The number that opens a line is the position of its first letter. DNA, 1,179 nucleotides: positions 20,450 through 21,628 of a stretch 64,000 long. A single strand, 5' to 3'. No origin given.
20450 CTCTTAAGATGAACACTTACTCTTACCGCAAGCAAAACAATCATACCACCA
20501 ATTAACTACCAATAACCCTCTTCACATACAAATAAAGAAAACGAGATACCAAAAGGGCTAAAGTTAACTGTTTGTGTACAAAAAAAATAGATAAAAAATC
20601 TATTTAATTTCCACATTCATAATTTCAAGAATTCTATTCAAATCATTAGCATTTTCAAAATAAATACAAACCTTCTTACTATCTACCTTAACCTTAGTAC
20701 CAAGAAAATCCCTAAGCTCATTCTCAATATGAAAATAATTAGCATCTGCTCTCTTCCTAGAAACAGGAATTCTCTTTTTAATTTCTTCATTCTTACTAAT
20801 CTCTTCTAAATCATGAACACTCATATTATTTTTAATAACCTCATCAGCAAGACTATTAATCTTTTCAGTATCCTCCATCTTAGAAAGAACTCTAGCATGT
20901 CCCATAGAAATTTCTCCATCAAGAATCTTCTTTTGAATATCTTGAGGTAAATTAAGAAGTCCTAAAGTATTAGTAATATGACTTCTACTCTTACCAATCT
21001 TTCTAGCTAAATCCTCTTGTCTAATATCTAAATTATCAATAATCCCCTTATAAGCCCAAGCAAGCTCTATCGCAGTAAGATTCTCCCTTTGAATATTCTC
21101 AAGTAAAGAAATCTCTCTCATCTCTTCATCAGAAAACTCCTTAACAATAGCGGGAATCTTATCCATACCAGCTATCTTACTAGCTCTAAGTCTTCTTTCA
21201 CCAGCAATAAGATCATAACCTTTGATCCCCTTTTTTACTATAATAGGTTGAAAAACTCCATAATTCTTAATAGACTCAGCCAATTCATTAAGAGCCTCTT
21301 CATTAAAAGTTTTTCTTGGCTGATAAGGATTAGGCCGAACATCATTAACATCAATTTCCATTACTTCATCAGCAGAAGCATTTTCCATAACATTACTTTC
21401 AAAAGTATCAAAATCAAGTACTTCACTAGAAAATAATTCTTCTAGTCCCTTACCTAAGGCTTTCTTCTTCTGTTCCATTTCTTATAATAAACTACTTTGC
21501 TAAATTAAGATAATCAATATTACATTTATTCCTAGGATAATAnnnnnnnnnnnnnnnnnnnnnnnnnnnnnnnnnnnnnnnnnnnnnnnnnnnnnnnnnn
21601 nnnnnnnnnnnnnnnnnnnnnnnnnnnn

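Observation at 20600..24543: Origin-region synteny without dnaA: parAB diverge from rpmH at the gene-orientation switch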

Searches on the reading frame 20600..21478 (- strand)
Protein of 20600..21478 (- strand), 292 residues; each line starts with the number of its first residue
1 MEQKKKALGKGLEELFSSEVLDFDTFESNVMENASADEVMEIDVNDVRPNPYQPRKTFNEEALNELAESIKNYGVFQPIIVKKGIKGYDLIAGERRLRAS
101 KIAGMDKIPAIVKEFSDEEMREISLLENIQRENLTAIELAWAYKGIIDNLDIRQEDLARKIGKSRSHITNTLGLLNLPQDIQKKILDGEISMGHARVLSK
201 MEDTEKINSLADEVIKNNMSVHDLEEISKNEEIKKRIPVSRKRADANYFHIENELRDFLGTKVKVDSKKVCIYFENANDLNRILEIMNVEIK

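Call 9: search_protein_families(library=ncbifam, proteins=[window:20600-21478:-])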
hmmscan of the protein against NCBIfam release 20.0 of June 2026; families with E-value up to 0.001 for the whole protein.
window:20600-21478:- (292 aa): 7 families
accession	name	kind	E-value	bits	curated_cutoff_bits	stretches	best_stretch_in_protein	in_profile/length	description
TIGR04285.1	nucleoid_noc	exception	9.6e-70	234.8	315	1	38-244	1-207/255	nucleoid occlusion protein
TIGR00180.1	parB_part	domain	6.9e-60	202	58.45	1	37-213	3-184/186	ParB/RepB/Spo0J family partition protein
TIGR03734.1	PRTRC_parB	hypoth_equivalog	4.4e-36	124.5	278.6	1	52-227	6-185/555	PRTRC system ParB family protein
TIGR03454.1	partition_RepB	equivalog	1.6e-15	57.3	201.5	1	33-276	58-302/325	plasmid partitioning protein RepB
NF010406.0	PRK13832.1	subfamily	1e-12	47.4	640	1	37-168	2-136/578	plasmid partitioning protein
NF010440.0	PRK13866.1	equivalog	2.6e-05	23.5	522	1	61-143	88-172/336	plasmid partitioning protein RepB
NF053625.1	SerKinSerKArch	equivalog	0.0003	20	380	1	55-124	27-99/244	ADP-dependent L-serine kinase SerK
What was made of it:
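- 20600..21478 (-): parB (Spo0J-like), second gene of the parAB operon. TIGR00180 parB_part 202 bits (call 9).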

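Call 13: find_encoding_contigs(protein=window:20600-21478:-, flank=10000, max_places=10)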
Protein window:20600-21478:- (292 aa): 4 contigs read that carry it; 3 places shown.
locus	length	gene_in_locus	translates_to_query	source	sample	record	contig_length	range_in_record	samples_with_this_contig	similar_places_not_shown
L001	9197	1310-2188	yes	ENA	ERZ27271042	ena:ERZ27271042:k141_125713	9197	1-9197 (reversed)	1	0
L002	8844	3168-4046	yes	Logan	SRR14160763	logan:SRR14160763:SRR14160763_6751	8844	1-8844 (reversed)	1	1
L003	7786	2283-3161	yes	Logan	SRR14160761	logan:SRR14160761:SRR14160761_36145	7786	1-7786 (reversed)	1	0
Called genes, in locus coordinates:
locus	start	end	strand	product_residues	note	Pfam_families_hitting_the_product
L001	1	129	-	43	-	?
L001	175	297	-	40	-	PF00468:Ribosomal_L34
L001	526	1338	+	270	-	PF00142:Fer4_NifH, PF01656:CbiA, PF02374:ArsA_ATPase, PF06564:CBP_BcsQ, PF09140:MipZ (faint), PF10609:ParA (weak), PF13614:AAA_31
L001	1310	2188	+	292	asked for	PF02195:ParB_N, PF17762:HTH_ParB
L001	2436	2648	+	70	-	PF00313:CSD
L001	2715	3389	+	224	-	PF02517:Rce1-like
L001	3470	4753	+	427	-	PF25888:WHD_DnaB, PF07261:DnaB_2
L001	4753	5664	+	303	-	PF03969:AFG1_ATPase (weak), PF01695:IstB_IS21, PF00308:Bac_DnaA (weak)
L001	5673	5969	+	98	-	-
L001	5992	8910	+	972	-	PF02811:PHP, PF07733:DNA_pol3_alpha, PF17657:DNA_pol3_finger, PF14579:HHH_6, PF01336:tRNA_anti-codon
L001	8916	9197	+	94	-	?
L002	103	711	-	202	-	PF07650:KH_2, PF13083:KH_KhpA-B, PF01424:R3H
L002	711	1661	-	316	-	PF02096:60KD_IMP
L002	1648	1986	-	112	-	PF00825:Ribonuclease_P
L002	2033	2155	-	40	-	PF00468:Ribosomal_L34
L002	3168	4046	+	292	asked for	PF02195:ParB_N, PF17762:HTH_ParB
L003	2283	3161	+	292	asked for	PF02195:ParB_N, PF17762:HTH_ParB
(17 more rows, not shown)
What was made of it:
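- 20600..21478 (-): Pfam ParB_N + HTH_ParB on the identical protein (call 13).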

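Call 15: find_related_loci(query=L001:526-1335:+, collection=genome_contigs, flank=10000)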
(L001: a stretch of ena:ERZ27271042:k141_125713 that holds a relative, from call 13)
Query L001:526-1335:+ (270 aa) in genome_contigs; peptide patterns used: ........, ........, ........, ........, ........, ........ (x = any residue, [..] = any of these).
496 stretches matched a pattern; 360 encode a relative of the query (tblastn E <= 1e-3); the best 80 are kept; 80 distinct loci.
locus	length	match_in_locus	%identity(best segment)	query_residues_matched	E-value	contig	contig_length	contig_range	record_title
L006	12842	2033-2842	96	1-270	1e-170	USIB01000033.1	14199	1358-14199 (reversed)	uncultured Tenericutes bacterium isolate UMGS1739 genome assembly, contig: NODE_1180_length_14199_cov_6.225608, whole ge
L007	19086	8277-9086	95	1-270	4e-170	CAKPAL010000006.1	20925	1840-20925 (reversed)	MAG: uncultured Bacilli bacterium isolate REFINED_METABAT215_TOP10_CONTIGS_1500_ASSEMBLY_K77_MERGED__Hadza_MoBio_hadza-A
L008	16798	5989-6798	95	1-270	3e-170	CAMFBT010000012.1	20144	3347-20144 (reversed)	MAG: uncultured Tenericutes bacterium isolate SRR15057929_bin.39_metaWRAP_v1.3_MAG genome assembly, contig: ERZ10407480.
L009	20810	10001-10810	95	1-270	3e-169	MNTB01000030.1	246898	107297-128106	MAG: Firmicutes bacterium CAG:321_26_22 Ley3_66761_scaffold_208, whole genome shotgun sequence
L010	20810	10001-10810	95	1-270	3e-169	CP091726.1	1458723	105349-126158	MAG: Bacilli bacterium isolate nC33_bin.244.fa chromosome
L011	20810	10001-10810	95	1-270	6e-169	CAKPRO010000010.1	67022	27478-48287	MAG: uncultured Bacilli bacterium isolate REFINED_METABAT215_TOP10_CONTIGS_1500_ASSEMBLY_K77_MERGED__Hadza_MoBio_hadza-E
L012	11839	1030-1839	93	1-270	7e-166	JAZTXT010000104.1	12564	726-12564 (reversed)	MAG: Bacilli bacterium isolate T1900045328_YK20190017.MAGScoT_cleanbin_000091 SGB_6491_k141_1938036, whole genome shotgu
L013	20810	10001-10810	94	1-270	5e-166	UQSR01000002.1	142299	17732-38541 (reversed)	uncultured Tenericutes bacterium isolate UMGS610 genome assembly, contig: NODE_26_length_142299_cov_10.082478, whole gen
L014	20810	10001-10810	92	1-270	7e-165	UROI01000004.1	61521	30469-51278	uncultured Tenericutes bacterium isolate UMGS1185 genome assembly, contig: NODE_112_length_61521_cov_12.563027, whole ge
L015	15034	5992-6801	93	1-270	4e-165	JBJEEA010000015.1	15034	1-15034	MAG: Bacilli bacterium isolate LOHA26_bin.017 NODE_1881_length_15034_cov_11.105548, whole genome shotgun sequence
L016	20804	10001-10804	93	1-268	1e-164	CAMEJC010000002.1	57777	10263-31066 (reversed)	MAG: uncultured Tenericutes bacterium isolate SRR15057922_bin.2_metaWRAP_v1.3_MAG genome assembly, contig: ERZ10407413.1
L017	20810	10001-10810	91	1-270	7e-164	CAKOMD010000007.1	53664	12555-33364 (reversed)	MAG: uncultured Bacilli bacterium isolate REFINED_METABAT215_TOP10_CONTIGS_1500_ASSEMBLY_K77_MERGED__Nepal_MoBio_Fiber-H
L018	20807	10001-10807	92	1-269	2e-163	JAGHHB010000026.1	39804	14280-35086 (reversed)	MAG: Bacilli bacterium isolate MAG.282 k127_366961, whole genome shotgun sequence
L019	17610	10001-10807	92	1-269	1e-163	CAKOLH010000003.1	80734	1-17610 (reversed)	MAG: uncultured Bacilli bacterium isolate REFINED_METABAT215_TOP10_CONTIGS_1500_ASSEMBLY_K77_MERGED__Hadza_MoBio_hadza-A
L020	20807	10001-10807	91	1-269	2e-163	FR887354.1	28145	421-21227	Clostridium sp. CAG:302 genomic scaffold, scf21, whole genome shotgun sequence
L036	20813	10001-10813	85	1-270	2e-151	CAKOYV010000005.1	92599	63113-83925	MAG: uncultured Bacilli bacterium isolate REFINED_METABAT215_TOP10_CONTIGS_1500_ASSEMBLY_K77_MERGED__Hadza_MoBio_hadza-A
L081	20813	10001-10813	71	1-270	1e-131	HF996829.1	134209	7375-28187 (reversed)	Clostridium sp. CAG:762 genomic scaffold, scf65, whole genome shotgun sequence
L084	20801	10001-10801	68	1-270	4e-121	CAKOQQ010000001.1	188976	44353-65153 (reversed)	MAG: uncultured Bacilli bacterium isolate REFINED_METABAT215_TOP10_CONTIGS_1500_ASSEMBLY_K77_MERGED__Hadza_PheChl_Fiber-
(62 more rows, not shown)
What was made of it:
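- Tried and rejected: I considered that three long contigs ending 114-117 kb from the junction (call 15) mark the origin or an rRNA operon.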

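Call 22: search_protein_families(library=ncbifam, max_evalue=1e-8, proteins=[L036:8477-9811:-, L036:6589-8502:-, L036:46-1365:+, L036:12115-13014:-, L036:13110-14438:+, L084:9551-9880:-, L084:7933-9546:+, L084:4708-7614:+, L084:11649-12449:+, L084:12636-14156:+])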
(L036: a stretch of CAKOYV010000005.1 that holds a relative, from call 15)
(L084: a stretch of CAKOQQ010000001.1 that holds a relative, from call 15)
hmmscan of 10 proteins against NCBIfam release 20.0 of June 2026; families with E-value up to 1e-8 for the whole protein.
L036:8477-9811:- (444 aa): 4 families
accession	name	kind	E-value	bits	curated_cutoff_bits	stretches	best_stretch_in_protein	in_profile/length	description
TIGR02432.1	lysidine_TilS_N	equivalog_domain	6.6e-58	195.8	93.6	1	20-198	2-189/189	tRNA lysidine(34) synthetase TilS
NF007942.0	PRK10660.1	equivalog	6.9e-30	104.2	606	1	13-405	13-404/439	tRNA lysidine(34) synthetase TilS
TIGR02433.1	lysidine_TilS_C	equivalog_domain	3.4e-15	55.2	20.2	1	362-408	1-47/47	tRNA lysidine(34) synthetase TilS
NF007972.0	PRK10696.1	equivalog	1.1e-09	38.1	272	1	14-175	38-208/295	tRNA 2-thiocytidine(32) synthetase TtcA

L036:6589-8502:- (637 aa): 10 families
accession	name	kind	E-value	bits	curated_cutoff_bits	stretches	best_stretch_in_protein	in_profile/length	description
TIGR01241.2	FtsH_fam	equivalog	8.8e-249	827.3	600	1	21-607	3-598/598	ATP-dependent zinc metalloprotease FtsH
NF008004.0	PRK10733.1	equivalog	4e-189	629.7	1008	1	26-615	14-597/644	ATP-dependent zinc metalloprotease FtsH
NF003069.1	PRK03992.1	subfamily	1.3e-90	304.3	500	1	164-414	122-373/379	proteasome-activating nucleotidase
TIGR01242.2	TIGR01242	subfamily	4e-86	289.3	500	1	164-414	105-356/362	proteasome-activating nucleotidase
TIGR01243.1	CDC48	subfamily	3.7e-77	260.3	802.65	1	166-428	446-706/733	CDC48 family AAA ATPase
NF047747.1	PrtsmActNtasePan2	equivalog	3.5e-71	240.6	700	1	161-413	139-392/397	proteasome-activating nucleotidase Pan2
NF047748.1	PrtsmActNtasePan1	equivalog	1.2e-69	235.3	750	1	160-413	133-389/405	proteasome-activating nucleotidase Pan1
TIGR03689.1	pup_AAA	equivalog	4.5e-42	144.4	504.75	1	163-407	172-426/512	proteasome ATPase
NF041006.2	cell_div_CdvC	equivalog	5.8e-40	137.3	650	1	158-396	88-325/370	cell division protein CdvC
NF042959.1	IteA_antiphage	equivalog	3.9e-36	125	510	1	179-427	98-338/367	anti-phage ATPase IteA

L036:46-1365:+ (439 aa): 14 families
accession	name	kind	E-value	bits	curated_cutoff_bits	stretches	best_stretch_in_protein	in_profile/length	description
NF008900.0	PRK12267.1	equivalog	3.5e-189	630.4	598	1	1-438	75-513/648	methionine--tRNA ligase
TIGR00398.1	metG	equivalog_domain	1.4e-131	439.8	336.35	1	2-436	71-530/530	methionine--tRNA ligase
NF001100.0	PRK00133.1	equivalog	7.2e-84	282.6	587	2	83-438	187-534/676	methionine--tRNA ligase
NF008860.0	PRK11893.2-2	equivalog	1.9e-80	271.4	761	3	175-402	321-546/583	methionine--tRNA ligase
TIGR00422.1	valS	equivalog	3.3e-23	81.6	612.1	1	146-406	447-702/863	valine--tRNA ligase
NF009687.0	PRK13208.1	equivalog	2.2e-20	72.4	738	1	145-409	454-711/801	valine--tRNA ligase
NF004349.1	PRK05729.1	equivalog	5e-20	71.3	704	1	146-406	437-686/860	valine--tRNA ligase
TIGR00396.1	leuS_bact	equivalog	8.3e-18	63.9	548.4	0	12-103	113-206/843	leucine--tRNA ligase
TIGR00392.1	ileS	equivalog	1.1e-16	60.2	621.4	1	147-406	533-792/861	isoleucine--tRNA ligase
NF008859.0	PRK11893.2-1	equivalog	4.1e-15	55.7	553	1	69-271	171-374/498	methionine--tRNA ligase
NF008957.0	PRK12300.1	subfamily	1.3e-14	53.2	677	1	175-405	573-781/946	leucine--tRNA ligase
TIGR00395.1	leuS_arch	equivalog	5.6e-13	47.8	648.5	1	173-413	565-784/938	leucine--tRNA ligase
NF011492.0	PRK14900.1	equivalog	7.4e-10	37.3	1783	1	145-410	452-714/1044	valine--tRNA ligase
NF000540.1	alt_ValS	exception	7.6e-10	37.4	900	1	157-399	507-739/827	valine--tRNA ligase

L036:12115-13014:- (299 aa): 0 families

L036:13110-14438:+ (442 aa): 1 family
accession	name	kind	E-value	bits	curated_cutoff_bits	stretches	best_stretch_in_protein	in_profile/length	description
TIGR00414.1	serS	equivalog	3.9e-117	391.8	301.65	1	14-431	1-418/418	serine--tRNA ligase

L084:9551-9880:- (109 aa): 0 families

L084:7933-9546:+ (537 aa): 16 families
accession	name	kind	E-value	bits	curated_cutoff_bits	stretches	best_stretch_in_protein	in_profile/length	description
NF009446.0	PRK12804.1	subfamily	9.3e-37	127.1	352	2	368-472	34-138/301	flagellin Hag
NF005294.0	PRK06819.1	subfamily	7.5e-33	114.6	387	2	143-234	54-144/376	FliC/FljB family flagellin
NF009448.0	PRK12806.1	equivalog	1.3e-32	113.2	531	2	165-229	75-139/475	flagellin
NF006468.0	PRK08869.1-3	subfamily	2.1e-30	106.1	436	2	402-471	68-138/378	polar flagellin E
NF006466.0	PRK08869.1-1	subfamily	7.7e-26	91.5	426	2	167-229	77-139/377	flagellin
NF005953.0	PRK08026.1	subfamily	3e-25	89.8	619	2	406-478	72-145/548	FliC/FljB family flagellin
NF009444.0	PRK12802.1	equivalog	4.6e-25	88.7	332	2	404-534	70-223/282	flagellin domain-containing protein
NF038071.1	lat_flg_LafA_2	exception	2.8e-24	86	365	1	167-255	77-165/284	lateral flagellin LafA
NF006467.0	PRK08869.1-2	subfamily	2e-23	83.1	443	1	140-230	51-140/400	flagellin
NF006469.0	PRK08869.1-4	equivalog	2.3e-22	79.9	627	2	405-471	71-138/377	flagellin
NF009449.0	PRK12807.1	subfamily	1.5e-20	73.9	347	0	148-230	57-138/287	flagellin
NF009445.0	PRK12803.1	equivalog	8.6e-19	67.9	450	0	406-472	70-137/335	flagellin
TIGR02550.1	flagell_flgL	equivalog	6.2e-14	52.1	127.2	0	168-223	75-130/387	flagellar hook-associated protein FlgL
NF009450.0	PRK12808.1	equivalog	5.4e-10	39.4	476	0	165-233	73-141/476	flagellin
NF005187.0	PRK06663.1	equivalog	5e-09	35.4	337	0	154-216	64-125/419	flagellar hook-associated protein 3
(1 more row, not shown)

L084:4708-7614:+ (968 aa): 0 families

L084:11649-12449:+ (266 aa): 6 families
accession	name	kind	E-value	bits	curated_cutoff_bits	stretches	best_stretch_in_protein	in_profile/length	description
NF047601.1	MscSThanab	equivalog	1.2e-50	172.6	500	1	17-261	29-272/280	small-conductance mechanosensitive channel MscS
NF047602.1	MscsSHelicob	equivalog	6e-24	84.9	400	1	18-263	10-256/260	small-conductance mechanosensitive channel MscS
NF007662.0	PRK10334.1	subfamily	4e-23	82.1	321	1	17-263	31-275/286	small-conductance mechanosensitive channel MscS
NF008542.0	PRK11465.1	equivalog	9.3e-19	67.1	596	1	19-260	473-719/741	mechanosensitive channel protein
NF008438.0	PRK11281.1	equivalog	1e-14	53.3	991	1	57-263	878-1086/1113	mechanosensitive channel MscK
NF008180.0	PRK10929.1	equivalog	5.4e-12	44.4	809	1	58-264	876-1084/1109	miniconductance mechanosensitive channel MscM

L084:12636-14156:+ (506 aa): 2 families
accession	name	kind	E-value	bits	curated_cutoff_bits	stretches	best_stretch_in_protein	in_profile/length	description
TIGR00819.1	ydaH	subfamily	2.8e-65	220.8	753.55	1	14-504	26-516/521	AbgT family antimetabolite efflux transporter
NF008459.0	PRK11339.1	equivalog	9.8e-53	179.7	864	1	14-502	29-503/508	p-aminobenzoyl-glutamate transporter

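Call 53: find_homologous_proteins(query=L081:6610-8529:-, max_evalue=1e-50)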
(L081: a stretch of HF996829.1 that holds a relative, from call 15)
Query L081:6610-8529:- (639 aa): 8000 proteins with E <= 1e-50 among 8000 candidates; the best 120 are listed.
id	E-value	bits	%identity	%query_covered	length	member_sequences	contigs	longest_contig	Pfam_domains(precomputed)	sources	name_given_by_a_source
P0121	0.0e+0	1373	98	99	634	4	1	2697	PF06480.21,PF00004.36,PF17862.8,PF01434.25,PF07728.21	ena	-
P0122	0.0e+0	1206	87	96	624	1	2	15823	PF06480.21,PF00004.36,PF17862.8,PF01434.25,PF07728.21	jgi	-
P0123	0.0e+0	1185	85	98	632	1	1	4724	PF06480.21,PF00004.36,PF17862.8,PF01434.25,PF07728.21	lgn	-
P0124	0.0e+0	1148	81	97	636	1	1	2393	PF06480.21,PF00004.36,PF17862.8,PF01434.25,PF07728.21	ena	-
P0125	0.0e+0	1147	81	97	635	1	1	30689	PF06480.21,PF00004.36,PF17862.8,PF01434.25,PF07728.21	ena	-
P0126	0.0e+0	1147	81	96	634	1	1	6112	PF06480.21,PF00004.36,PF17862.8,PF01434.25,PF07728.21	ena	-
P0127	0.0e+0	1147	80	97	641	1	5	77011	PF06480.21,PF00004.36,PF17862.8,PF01434.25,PF07728.21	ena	-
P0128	0.0e+0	1145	81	99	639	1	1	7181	PF01695.24,PF06480.21,PF00004.36,PF17862.8,PF01434.25,PF07728.21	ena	-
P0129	0.0e+0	1143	81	95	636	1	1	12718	PF06480.21,PF00004.36,PF17862.8,PF01434.25,PF07728.21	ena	-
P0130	0.0e+0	1142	80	99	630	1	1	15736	PF06480.21,PF00004.36,PF17862.8,PF01434.25,PF07728.21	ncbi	-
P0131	0.0e+0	1142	81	97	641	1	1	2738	PF06480.21,PF00004.36,PF17862.8,PF01434.25,PF07728.21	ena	-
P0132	0.0e+0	1141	82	95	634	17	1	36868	PF06480.21,PF00004.36,PF17862.8,PF01434.25,PF07728.21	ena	-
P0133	0.0e+0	1141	81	95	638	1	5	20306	PF06480.21,PF00004.36,PF17862.8,PF01434.25,PF07728.21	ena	-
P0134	0.0e+0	1140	81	95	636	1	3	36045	PF06480.21,PF00004.36,PF17862.8,PF01434.25,PF07728.21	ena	-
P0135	0.0e+0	1140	81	95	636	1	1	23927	PF06480.21,PF00004.36,PF17862.8,PF01434.25,PF07728.21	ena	-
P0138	0.0e+0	1139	81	95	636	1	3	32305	PF06480.21,PF00004.36,PF17862.8,PF01434.25,PF07728.21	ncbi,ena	-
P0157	0.0e+0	1134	81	96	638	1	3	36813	PF06480.21,PF00004.36,PF17862.8,PF01434.25,PF07728.21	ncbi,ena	-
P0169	0.0e+0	1129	81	96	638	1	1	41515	PF01695.24,PF06480.21,PF00004.36,PF17862.8,PF01434.25,PF07728.21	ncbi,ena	-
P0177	0.0e+0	1127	81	95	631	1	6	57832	PF06480.21,PF00004.36,PF17862.8,PF01434.25,PF07728.21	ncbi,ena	-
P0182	0.0e+0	1126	81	95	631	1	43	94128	PF06480.21,PF00004.36,PF17862.8,PF01434.25,PF07728.21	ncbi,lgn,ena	-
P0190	0.0e+0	1125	80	99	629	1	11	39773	PF06480.21,PF00004.36,PF17862.8,PF01434.25,PF07728.21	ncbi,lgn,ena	-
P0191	0.0e+0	1125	80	99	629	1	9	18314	PF06480.21,PF00004.36,PF17862.8,PF01434.25,PF07728.21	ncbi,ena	-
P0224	0.0e+0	1116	80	97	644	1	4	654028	PF06480.21,PF00004.36,PF17862.8,PF01434.25,PF07728.21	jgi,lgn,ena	jgi:ATP-dependent metallopeptidase hflB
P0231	0.0e+0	1116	80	97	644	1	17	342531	PF06480.21,PF00004.36,PF17862.8,PF01434.25,PF07728.21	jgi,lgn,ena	jgi:hypothetical protein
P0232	0.0e+0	1116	80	97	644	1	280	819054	PF06480.21,PF00004.36,PF17862.8,PF01434.25,PF07728.21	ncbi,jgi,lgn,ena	jgi:ATP-dependent metallopeptidase hflB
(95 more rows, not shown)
